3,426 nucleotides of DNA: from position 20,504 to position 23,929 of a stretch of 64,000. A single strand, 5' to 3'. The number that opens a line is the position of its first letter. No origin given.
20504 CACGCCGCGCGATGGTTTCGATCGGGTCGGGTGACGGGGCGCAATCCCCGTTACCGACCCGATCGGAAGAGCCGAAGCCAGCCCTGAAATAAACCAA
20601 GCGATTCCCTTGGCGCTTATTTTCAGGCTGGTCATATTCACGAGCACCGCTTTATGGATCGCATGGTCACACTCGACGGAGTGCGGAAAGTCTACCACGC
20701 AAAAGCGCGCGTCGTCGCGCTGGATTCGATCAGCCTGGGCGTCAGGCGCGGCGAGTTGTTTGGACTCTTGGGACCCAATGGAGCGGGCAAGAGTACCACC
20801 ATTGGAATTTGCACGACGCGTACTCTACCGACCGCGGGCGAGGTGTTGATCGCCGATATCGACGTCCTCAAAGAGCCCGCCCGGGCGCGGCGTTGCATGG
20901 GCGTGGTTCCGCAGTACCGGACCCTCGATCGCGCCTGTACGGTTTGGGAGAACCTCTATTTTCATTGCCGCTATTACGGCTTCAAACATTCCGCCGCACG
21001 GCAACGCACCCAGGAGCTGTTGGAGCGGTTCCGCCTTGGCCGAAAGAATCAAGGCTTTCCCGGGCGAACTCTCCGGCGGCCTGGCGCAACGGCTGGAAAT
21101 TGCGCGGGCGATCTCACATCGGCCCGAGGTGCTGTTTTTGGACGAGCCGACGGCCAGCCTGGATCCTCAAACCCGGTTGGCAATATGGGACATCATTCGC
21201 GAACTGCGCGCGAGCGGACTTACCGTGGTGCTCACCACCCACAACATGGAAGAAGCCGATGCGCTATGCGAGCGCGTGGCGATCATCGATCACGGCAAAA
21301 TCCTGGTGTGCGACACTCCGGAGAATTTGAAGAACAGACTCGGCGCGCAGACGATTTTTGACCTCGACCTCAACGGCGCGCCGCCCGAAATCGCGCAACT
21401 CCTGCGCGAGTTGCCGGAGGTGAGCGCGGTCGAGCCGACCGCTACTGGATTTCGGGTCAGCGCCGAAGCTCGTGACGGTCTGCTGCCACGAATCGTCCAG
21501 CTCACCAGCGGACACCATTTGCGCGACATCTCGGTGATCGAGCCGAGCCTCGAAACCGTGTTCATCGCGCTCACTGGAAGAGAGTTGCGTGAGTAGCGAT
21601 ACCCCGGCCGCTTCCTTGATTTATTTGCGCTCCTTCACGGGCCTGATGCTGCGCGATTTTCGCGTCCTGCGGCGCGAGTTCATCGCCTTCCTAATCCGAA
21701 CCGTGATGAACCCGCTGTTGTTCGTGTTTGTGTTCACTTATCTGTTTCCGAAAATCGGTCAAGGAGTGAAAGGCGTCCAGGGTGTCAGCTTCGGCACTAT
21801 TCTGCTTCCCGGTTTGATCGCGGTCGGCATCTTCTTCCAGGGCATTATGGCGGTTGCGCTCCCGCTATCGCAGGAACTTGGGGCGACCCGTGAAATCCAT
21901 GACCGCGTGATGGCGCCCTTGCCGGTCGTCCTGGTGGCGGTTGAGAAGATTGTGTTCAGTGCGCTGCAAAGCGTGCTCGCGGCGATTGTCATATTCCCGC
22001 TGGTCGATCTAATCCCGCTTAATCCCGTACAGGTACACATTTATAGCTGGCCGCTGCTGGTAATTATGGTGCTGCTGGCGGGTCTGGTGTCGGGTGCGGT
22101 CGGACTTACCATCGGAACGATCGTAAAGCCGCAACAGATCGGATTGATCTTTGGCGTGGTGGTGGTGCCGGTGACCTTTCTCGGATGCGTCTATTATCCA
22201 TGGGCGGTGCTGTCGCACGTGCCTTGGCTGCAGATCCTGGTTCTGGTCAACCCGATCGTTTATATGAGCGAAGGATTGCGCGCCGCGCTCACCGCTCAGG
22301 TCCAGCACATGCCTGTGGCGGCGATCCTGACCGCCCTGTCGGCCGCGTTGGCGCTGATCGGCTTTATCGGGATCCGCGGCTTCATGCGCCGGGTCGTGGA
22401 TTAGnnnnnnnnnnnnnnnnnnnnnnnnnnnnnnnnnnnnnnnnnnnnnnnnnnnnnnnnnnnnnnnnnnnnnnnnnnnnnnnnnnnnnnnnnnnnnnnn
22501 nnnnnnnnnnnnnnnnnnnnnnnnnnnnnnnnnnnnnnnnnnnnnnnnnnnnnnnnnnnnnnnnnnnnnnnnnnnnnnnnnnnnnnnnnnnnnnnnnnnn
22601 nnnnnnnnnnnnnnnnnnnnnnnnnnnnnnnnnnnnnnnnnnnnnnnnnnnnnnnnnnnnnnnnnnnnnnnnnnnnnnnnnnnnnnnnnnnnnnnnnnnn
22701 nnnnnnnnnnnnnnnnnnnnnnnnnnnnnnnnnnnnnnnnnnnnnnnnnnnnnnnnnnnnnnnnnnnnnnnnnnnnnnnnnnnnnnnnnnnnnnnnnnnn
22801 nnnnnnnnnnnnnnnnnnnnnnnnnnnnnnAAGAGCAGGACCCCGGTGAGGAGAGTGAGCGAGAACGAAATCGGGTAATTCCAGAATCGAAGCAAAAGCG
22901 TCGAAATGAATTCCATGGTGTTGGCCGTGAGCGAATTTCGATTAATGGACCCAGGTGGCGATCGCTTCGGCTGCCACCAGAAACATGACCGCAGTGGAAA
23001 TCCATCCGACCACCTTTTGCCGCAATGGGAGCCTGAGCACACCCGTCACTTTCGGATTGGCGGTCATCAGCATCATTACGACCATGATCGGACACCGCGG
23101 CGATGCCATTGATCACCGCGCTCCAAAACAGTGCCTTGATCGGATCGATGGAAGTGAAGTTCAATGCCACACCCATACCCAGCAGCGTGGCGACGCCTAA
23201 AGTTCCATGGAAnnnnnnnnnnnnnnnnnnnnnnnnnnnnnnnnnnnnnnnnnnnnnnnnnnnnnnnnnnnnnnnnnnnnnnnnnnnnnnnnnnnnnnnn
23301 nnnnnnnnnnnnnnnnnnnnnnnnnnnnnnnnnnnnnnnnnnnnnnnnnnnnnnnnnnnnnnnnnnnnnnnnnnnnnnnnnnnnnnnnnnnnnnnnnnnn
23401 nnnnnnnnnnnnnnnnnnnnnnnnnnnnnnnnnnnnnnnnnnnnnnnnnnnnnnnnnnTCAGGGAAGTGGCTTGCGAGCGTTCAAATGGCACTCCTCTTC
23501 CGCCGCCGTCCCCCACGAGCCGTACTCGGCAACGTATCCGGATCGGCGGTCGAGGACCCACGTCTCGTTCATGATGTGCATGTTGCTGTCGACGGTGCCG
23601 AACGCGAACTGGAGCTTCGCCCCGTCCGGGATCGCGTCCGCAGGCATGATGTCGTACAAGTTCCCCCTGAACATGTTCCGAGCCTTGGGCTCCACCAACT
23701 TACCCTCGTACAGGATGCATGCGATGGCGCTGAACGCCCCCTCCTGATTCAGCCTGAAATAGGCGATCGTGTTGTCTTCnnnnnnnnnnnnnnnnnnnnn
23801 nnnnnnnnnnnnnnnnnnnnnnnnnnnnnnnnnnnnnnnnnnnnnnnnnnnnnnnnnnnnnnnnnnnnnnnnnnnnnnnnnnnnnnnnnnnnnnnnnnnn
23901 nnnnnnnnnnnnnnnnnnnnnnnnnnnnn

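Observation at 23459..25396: Low-G+C orphan 645-aa protein with CWH-type Cys-rich repeats fused to an isochorismatase-like core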

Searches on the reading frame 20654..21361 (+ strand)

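Call 24: search_protein_families(library=pfam, proteins=[window:20654-21361:+], max_evalue=0.01)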
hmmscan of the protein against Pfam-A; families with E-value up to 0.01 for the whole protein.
window:20654-21361:+ (235 aa): 1 family
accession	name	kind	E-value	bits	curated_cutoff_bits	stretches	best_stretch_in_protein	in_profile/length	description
PF00005.33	ABC_tran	-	5.9e-17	63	25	1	23-132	1-98/137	ABC transporter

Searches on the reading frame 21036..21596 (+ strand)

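Call 24: search_protein_families(library=pfam, proteins=[window:21036-21596:+], max_evalue=0.01)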
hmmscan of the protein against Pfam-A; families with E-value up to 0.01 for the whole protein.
window:21036-21596:+ (186 aa): 4 families
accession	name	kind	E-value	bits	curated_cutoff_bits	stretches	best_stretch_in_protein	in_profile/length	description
PF00005.33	ABC_tran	-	1.5e-08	35.8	25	1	3-40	100-137/137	ABC transporter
PF13304.12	AAA_21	-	4.5e-07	30.7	27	1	26-73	252-302/304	AAA domain, putative AbiEii toxin, Type IV TA system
PF13732.12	DrrA1-3_C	-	3.6e-05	24.8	27.4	1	94-179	2-80/81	ATP-binding protein DrrA1-3-like, C-terminal domain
PF02702.23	KdpD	-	0.00067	19.6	26.1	1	14-84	67-137/210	Osmosensitive K+ channel His kinase sensor domain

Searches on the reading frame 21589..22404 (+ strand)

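Call 24: search_protein_families(library=pfam, proteins=[window:21589-22404:+], max_evalue=0.01)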
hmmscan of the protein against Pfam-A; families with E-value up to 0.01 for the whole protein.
window:21589-22404:+ (271 aa): 2 families
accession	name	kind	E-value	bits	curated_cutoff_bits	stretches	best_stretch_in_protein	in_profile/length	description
PF01061.29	ABC2_membrane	-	1.9e-15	57.4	26.9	1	17-233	4-209/211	ABC-2 type transporter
PF12698.13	ABC2_membrane_3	-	1e-05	25.2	31.6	1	66-261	158-345/347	ABC-2 family transporter protein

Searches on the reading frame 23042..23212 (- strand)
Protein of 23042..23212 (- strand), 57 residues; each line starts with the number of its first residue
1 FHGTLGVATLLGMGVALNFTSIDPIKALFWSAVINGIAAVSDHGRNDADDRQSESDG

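Call 98: search_dna_similar(query=window:23042-23212:-, collection=plasmids, mode=protein, max_evalue=0.001, max_rows=8)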
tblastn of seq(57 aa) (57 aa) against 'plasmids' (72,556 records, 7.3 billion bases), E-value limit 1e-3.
Records with a match: 102; places in all: 112; records where one place covers at least 80% of the query: 2.
Best place of each record, by identity: 60-80% 39; <60% 63.
By first word of the organism name: Rhizobium 25; Sinorhizobium 18; Mesorhizobium 9; Burkholderia 9; Paraburkholderia 7; Caballeronia 5; Brucella 5; Polymorphobacter 2; Bradyrhizobium 2; Rhizorhabdus 2; and 16 more.
By predicted mobility (MOB-suite, as given by PLSDB): non-mobilizable 56; conjugative 37; mobilizable 9.
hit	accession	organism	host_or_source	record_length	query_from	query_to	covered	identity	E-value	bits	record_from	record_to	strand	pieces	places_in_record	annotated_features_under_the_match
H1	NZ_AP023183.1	Paraburkholderia sp. PGU19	Physopelta gutta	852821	1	57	100%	66.7%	1e-7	79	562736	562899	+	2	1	Nramp family divalent metal transporter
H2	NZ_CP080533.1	Mesorhizobium sp. AR02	Oxytropis sp.,Cell culture,root nodule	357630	1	44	77%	65.9%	6e-10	59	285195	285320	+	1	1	divalent metal cation transporter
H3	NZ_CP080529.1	Mesorhizobium sp. AR07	Oxytropis sp.,Cell culture,root nodule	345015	1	41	72%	68.3%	1e-9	58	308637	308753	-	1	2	divalent metal cation transporter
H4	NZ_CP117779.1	Burkholderia sp. FERM BP-3421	soil sample,soil sample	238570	1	39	68%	69.2%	1e-8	56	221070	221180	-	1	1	Nramp family divalent metal transporter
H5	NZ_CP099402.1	Rhizobium sp. Pop5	Phaseolus vulgaris,Cell culture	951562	1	40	70%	67.5%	5e-8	54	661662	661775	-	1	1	Nramp family divalent metal transporter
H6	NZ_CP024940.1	Paraburkholderia hospita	soil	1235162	1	40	70%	67.5%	3e-7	51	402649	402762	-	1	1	record has no annotation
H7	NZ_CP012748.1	Paraburkholderia caribensis MBA4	soil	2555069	1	40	70%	67.5%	4e-7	51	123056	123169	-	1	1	none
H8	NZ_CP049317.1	Caballeronia sp. SBC2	whole organism,soil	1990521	1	40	70%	65.0%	3e-9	57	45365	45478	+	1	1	none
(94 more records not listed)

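Call 99: get_annotated_region(hit=H1, flank=1600)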
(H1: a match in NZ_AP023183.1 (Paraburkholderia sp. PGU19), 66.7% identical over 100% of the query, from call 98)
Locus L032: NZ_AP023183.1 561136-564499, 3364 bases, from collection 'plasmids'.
description: Paraburkholderia sp. PGU19 plasmid PPGU19_p3, complete sequence
organism: Paraburkholderia sp. PGU19 (NCBI taxid 2735434)
taxonomy: Bacteria; Pseudomonadota; Betaproteobacteria; Burkholderiales; Burkholderiaceae; Paraburkholderia; Paraburkholderia sp. PGU19
host: -; source: Physopelta gutta; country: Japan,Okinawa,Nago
typing (MOB-suite, as given by PLSDB): mobilizable; relaxase MOBP,MOBP
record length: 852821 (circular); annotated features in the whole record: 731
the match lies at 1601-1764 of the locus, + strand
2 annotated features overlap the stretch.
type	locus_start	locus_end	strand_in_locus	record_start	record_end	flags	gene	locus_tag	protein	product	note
CDS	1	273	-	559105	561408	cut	-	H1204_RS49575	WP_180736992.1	FdhF/YdeP family oxidoreductase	-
CDS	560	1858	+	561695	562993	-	-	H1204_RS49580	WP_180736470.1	Nramp family divalent metal transporter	GO:0055085 - transmembrane transport [Evidence IEA]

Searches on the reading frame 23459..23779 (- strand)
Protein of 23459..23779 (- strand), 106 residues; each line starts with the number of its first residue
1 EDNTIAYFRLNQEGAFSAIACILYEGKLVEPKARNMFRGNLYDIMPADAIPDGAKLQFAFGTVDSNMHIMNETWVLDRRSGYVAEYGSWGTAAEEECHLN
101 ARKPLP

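Call 40: find_homologous_proteins(query=A3, max_evalue=0.01)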
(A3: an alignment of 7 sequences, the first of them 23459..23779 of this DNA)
Query A3 (7 sequences) (106 aa, profile of the alignment): 9 proteins with E <= 0.01 among 611 candidates.
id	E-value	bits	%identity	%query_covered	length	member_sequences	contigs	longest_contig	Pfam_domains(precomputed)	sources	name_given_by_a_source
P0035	2.4e-50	187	67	92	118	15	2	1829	-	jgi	jgi:hypothetical protein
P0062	5.5e-41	157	49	84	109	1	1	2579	-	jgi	jgi:hypothetical protein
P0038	1.2e-38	149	86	62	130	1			-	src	-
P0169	2.7e-38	148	71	99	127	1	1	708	-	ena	-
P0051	9.6e-38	147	65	60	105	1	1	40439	-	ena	-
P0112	1.1e-37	146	42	88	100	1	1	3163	-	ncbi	ncbi:MAG: hypothetical protein AAFQ27_15045 [Pseudomonadota bacterium]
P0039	2.4e-29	120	93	55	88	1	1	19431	-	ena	-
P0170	9.9e-20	89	69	42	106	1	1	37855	-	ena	-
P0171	1.1e-19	88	97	58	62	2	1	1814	-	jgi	jgi:hypothetical protein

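Call 46: search_solved_structures(query=A3, max_evalue=10)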
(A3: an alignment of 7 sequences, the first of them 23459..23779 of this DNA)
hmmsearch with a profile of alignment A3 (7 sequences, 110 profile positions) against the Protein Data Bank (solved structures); distinct sequences matched with E-value up to 10: 1.
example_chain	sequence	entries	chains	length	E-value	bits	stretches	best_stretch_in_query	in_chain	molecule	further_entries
5b0p_A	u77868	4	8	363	1.9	11.9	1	47-71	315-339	Lin0857 protein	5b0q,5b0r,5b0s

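Call 84: search_protein_families(library=pfam, proteins=[window:23459-23779:-], max_evalue=1)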
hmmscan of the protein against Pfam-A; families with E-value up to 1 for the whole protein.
window:23459-23779:- (106 aa): 0 families
